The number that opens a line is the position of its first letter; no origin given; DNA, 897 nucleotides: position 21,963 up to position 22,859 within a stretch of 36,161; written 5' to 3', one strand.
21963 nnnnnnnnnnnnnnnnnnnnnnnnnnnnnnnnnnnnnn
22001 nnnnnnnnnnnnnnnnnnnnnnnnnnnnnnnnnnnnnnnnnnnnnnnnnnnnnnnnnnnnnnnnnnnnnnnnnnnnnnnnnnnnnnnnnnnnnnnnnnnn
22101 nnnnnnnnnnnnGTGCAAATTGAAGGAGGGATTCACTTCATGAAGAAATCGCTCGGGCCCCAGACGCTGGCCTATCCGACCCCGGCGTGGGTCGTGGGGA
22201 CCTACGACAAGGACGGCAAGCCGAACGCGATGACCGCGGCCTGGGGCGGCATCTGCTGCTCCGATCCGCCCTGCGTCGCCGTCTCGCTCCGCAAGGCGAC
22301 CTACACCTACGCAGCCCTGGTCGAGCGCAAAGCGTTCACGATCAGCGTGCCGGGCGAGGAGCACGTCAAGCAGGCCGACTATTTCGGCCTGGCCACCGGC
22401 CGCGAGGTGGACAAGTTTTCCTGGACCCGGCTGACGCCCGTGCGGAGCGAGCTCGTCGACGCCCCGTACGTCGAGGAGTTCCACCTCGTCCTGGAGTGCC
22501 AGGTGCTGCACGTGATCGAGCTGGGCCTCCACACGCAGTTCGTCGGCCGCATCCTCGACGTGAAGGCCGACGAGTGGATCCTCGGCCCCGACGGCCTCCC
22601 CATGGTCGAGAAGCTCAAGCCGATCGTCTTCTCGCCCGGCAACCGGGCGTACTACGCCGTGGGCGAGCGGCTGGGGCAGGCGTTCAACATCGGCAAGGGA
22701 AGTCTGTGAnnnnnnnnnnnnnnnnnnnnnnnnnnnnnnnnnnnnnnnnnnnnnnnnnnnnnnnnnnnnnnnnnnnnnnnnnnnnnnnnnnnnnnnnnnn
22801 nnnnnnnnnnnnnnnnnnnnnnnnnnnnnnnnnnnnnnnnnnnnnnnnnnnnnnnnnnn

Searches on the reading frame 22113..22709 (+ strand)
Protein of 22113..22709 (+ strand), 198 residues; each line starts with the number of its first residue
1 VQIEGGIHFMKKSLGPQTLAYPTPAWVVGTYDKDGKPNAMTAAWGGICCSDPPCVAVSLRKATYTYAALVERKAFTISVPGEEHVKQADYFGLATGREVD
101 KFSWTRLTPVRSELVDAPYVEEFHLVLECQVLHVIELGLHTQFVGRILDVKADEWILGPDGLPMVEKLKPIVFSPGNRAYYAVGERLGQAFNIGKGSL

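Call 6: search_protein_families(library=pfam, proteins=[window:22113-22709:+], max_evalue=0.001)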
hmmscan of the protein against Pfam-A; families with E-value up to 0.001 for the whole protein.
window:22113-22709:+ (198 aa): 1 family
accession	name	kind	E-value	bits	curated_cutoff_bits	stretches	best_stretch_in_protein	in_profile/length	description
PF01613.24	Flavin_Reduct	-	3.1e-34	118.7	27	1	20-154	3-135/153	Flavin reductase like domain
